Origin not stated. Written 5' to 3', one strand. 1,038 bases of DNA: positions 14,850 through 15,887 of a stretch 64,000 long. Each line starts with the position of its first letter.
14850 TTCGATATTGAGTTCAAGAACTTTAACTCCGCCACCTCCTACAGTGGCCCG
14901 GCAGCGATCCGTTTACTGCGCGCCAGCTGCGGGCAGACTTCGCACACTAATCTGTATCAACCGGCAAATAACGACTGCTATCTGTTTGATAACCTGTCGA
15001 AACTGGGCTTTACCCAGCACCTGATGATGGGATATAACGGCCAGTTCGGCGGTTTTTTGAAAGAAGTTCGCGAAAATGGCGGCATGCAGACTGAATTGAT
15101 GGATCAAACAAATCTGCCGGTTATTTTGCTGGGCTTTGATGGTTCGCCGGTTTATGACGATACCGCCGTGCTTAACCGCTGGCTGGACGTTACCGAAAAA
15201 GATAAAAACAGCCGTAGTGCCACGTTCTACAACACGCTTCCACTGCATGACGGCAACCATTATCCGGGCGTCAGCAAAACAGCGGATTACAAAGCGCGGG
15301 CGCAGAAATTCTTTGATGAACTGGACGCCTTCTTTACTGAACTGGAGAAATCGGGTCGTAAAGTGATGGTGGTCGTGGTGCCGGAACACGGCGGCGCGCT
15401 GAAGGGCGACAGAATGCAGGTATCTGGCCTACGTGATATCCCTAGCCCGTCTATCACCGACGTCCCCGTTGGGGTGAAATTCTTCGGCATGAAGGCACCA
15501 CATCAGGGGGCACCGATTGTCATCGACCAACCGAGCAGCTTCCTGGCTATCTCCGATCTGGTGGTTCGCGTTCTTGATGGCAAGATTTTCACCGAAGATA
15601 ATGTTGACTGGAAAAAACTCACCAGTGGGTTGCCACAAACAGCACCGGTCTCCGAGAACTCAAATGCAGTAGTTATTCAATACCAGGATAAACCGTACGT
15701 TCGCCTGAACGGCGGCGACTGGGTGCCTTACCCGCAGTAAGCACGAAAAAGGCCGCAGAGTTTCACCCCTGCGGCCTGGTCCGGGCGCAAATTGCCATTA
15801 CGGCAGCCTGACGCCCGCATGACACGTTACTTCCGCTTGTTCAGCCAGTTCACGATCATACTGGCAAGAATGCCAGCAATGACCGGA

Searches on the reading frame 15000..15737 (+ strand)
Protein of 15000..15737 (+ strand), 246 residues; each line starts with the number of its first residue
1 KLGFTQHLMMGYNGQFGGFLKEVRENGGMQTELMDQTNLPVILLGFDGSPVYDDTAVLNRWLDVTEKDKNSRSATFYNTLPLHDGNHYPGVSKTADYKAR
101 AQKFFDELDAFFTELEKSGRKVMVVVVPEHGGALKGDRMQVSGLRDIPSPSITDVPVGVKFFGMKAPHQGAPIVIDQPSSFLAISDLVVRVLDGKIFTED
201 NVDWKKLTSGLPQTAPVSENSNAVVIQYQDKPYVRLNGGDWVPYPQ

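Call 33: find_related_loci(query=window:15000-15737:+, collection=genome_contigs, flank=2500)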
Query window:15000-15737:+ (246 aa) in genome_contigs; peptide patterns used: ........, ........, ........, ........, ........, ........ (x = any residue, [..] = any of these).
97 stretches matched a pattern; 58 encode a relative of the query (tblastn E <= 1e-3); 58 distinct loci.
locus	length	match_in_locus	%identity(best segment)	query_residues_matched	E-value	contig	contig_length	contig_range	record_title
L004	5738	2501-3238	98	1-246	7e-167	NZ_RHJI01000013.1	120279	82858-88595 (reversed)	Escherichia sp. E1V33 1V33_13_consensus, whole genome shotgun sequence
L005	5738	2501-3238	98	1-246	8e-166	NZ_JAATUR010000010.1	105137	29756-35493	Escherichia coli strain SCPM-O-B-8794 10length=105137, whole genome shotgun sequence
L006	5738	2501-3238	98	1-246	1e-165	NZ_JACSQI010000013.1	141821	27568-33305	Escherichia whittamii strain Sa2BVA5 NODE_13_length_141821_cov_9.152253, whole genome shotgun sequence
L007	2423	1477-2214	96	1-246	8e-175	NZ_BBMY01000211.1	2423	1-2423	Escherichia albertii NBRC 107761 = DSM 17582 strain NBRC 107761, whole genome shotgun sequence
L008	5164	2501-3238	98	1-246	5e-165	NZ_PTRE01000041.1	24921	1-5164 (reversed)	Escherichia sp. MOD1-EC7003 MOD1-EC7003_41_length_24921_cov_128, whole genome shotgun sequence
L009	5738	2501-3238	91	1-246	6e-155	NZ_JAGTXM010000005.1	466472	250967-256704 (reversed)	Citrobacter amalonaticus strain ku-bf3 scaffold_4, whole genome shotgun sequence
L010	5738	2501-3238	91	1-246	2e-155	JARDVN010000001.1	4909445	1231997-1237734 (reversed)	Citrobacter amalonaticus strain AUH_CA_2023_1 contig_2, whole genome shotgun sequence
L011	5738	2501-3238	90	1-246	9e-153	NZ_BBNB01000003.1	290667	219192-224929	Citrobacter sedlakii NBRC 105722, whole genome shotgun sequence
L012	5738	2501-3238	87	1-246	4e-149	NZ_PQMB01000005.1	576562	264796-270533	Citrobacter amalonaticus strain S646 scaffold5.1, whole genome shotgun sequence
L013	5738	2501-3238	85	1-246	2e-145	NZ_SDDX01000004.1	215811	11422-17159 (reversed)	Lelliottia nimipressuralis strain CCUG 25894 CCUG25894T_0000004, whole genome shotgun sequence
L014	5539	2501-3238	85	1-246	5e-145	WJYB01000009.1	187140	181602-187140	Enterobacteriaceae bacterium RIT714 9, whole genome shotgun sequence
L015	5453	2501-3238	85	1-246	3e-145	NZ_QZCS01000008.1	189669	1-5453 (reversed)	Enterobacter chuandaensis strain 090028 8, whole genome shotgun sequence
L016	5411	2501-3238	85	1-246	2e-145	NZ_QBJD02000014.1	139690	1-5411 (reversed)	Enterobacter sp. RIT418 RIT418_S9_14, whole genome shotgun sequence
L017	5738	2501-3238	85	1-246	1e-144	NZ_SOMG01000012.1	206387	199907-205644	Lelliottia nimipressuralis strain 51 GCID_CRU_0002_NODE_8.ctg_1, whole genome shotgun sequence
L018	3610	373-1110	85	1-246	6e-147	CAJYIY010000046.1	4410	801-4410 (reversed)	MAG: uncultured Erwinia sp. isolate S2C118127_SP301 genome assembly, contig: S2Ck127_245853, whole genome shotgun sequen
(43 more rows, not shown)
